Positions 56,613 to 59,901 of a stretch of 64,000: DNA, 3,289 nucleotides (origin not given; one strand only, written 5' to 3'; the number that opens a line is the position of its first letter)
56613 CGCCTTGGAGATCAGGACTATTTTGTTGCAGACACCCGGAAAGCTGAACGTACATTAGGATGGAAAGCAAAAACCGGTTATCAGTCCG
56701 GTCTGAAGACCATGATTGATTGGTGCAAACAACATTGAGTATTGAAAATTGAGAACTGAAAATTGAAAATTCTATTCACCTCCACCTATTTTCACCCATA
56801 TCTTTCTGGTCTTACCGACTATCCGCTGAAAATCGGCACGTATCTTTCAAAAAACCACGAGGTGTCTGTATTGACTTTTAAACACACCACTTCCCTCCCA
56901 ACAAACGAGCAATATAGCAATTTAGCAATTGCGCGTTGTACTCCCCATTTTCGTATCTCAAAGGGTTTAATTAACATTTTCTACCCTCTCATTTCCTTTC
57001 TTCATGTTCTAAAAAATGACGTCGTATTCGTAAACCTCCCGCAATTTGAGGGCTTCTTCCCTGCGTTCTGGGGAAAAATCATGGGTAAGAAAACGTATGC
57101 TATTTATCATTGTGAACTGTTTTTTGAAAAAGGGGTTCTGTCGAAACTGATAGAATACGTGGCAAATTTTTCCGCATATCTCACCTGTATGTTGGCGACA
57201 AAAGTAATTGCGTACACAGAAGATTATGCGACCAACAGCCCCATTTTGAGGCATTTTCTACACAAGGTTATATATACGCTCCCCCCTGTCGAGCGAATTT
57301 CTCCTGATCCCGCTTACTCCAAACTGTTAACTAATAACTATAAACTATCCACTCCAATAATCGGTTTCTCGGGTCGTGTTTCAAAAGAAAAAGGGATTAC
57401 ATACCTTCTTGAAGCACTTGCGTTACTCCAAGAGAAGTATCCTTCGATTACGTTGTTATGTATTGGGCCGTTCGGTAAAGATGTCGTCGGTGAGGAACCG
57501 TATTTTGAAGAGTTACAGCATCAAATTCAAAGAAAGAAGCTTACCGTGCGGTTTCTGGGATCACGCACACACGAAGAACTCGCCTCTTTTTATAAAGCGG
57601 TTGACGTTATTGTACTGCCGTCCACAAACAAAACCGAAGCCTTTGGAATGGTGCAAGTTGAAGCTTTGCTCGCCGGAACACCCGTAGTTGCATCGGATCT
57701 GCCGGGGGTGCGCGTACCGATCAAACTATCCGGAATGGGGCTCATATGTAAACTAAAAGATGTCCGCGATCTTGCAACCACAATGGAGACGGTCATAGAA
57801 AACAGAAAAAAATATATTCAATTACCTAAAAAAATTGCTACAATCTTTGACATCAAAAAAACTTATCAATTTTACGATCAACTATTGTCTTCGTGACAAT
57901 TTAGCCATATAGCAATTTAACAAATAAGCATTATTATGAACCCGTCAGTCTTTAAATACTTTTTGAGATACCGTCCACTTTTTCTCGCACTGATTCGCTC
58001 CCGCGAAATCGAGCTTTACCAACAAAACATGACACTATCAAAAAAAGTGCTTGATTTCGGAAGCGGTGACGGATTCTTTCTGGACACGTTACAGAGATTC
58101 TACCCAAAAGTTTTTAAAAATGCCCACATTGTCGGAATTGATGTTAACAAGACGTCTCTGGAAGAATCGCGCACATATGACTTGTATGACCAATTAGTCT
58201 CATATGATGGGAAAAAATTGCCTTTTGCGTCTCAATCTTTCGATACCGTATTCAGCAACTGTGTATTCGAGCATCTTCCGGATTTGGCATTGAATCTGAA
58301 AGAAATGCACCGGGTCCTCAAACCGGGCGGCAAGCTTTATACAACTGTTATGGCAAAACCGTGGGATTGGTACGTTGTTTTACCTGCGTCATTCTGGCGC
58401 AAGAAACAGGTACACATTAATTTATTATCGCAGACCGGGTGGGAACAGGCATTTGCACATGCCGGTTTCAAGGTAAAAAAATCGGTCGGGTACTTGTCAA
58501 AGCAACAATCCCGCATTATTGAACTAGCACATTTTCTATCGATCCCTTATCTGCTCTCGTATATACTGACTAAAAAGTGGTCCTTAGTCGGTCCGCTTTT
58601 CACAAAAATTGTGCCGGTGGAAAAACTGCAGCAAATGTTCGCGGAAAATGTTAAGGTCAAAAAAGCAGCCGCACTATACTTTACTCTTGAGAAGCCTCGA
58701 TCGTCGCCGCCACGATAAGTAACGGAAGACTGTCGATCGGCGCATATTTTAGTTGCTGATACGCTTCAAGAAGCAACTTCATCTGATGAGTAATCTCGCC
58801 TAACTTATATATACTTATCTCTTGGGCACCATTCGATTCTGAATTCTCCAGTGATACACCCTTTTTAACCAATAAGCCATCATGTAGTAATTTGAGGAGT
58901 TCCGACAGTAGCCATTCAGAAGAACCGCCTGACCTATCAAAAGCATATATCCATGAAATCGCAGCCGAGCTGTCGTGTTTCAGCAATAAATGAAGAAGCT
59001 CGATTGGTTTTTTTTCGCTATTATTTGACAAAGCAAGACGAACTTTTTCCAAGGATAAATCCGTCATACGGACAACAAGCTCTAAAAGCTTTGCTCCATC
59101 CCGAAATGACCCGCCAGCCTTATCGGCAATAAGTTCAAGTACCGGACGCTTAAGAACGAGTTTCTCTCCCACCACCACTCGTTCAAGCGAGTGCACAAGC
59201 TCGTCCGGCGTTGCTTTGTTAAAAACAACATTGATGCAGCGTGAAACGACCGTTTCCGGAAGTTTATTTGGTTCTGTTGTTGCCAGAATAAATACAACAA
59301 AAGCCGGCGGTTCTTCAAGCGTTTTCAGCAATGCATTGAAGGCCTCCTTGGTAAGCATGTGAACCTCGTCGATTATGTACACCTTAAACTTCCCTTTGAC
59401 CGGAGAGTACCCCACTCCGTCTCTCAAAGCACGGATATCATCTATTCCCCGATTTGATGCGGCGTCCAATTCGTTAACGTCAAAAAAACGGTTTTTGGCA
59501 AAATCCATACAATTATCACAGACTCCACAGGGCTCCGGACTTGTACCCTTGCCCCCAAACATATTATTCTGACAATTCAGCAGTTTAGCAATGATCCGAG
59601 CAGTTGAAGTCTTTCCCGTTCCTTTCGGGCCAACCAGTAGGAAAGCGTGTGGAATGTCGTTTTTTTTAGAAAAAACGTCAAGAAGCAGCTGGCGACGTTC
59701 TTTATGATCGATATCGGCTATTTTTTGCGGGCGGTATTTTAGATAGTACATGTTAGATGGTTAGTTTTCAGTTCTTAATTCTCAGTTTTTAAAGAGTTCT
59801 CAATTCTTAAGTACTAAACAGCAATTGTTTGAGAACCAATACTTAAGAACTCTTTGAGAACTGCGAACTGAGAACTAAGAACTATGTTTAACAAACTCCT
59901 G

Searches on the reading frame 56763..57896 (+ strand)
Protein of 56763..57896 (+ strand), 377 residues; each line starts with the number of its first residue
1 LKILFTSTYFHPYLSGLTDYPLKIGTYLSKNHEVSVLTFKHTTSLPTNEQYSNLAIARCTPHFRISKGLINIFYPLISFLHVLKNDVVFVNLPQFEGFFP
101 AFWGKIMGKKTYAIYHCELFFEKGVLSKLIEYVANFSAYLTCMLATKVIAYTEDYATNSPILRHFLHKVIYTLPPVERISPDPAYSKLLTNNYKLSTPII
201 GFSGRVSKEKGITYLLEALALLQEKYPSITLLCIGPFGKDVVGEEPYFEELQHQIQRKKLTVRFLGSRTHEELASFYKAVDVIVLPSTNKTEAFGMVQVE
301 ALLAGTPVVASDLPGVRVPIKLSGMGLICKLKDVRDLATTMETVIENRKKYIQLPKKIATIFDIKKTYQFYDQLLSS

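Call 61: search_protein_families(library=pfam, proteins=[window:56763-57896:+], max_evalue=0.00001)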
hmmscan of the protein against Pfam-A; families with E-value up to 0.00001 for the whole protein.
window:56763-57896:+ (377 aa): 3 families
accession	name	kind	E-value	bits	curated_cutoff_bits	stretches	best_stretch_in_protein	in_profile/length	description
PF00534.26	Glycos_transf_1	-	3.8e-32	111.6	26.4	1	196-353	14-164/172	Glycosyl transferases group 1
PF13692.12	Glyco_trans_1_4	-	2.6e-25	89.8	27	1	198-347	2-142/142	Glycosyl transferases group 1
PF20706.3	GT4-conflict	-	2.9e-08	33.5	26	1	175-316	173-316/385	Family 4 Glycosyltransferase in conflict systems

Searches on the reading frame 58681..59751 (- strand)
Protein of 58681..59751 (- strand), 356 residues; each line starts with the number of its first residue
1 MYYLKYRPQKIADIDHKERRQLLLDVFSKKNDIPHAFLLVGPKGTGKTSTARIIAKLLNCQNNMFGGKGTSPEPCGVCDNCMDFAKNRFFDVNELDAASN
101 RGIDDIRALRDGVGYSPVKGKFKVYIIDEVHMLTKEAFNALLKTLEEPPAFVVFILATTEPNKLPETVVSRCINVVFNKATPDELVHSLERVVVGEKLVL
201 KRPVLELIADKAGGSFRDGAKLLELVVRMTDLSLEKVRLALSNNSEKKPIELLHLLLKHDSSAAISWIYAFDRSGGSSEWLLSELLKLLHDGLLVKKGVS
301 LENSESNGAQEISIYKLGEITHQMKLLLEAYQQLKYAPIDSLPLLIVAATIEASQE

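Call 61: search_protein_families(library=pfam, proteins=[window:58681-59751:-], max_evalue=0.00001)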
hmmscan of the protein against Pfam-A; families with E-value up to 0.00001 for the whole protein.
window:58681-59751:- (356 aa): 5 families
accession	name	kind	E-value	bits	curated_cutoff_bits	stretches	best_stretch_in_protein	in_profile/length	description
PF13177.12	DNA_pol3_delta2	-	3.4e-38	131.6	27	1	28-179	13-159/161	DNA polymerase III, delta subunit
PF00004.35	AAA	-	9.4e-13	49.2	21.2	1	38-175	2-126/131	ATPase family associated with various cellular activities (AAA)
PF07728.20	AAA_5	-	2.1e-08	34.7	22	0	37-61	2-27/139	AAA domain (dynein-related subfamily)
PF13401.12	AAA_22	-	6.1e-07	30.3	27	1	37-156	8-120/130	AAA domain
PF06068.19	TIP49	-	8.7e-06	25.6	23.8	0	124-158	277-310/347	TIP49 P-loop domain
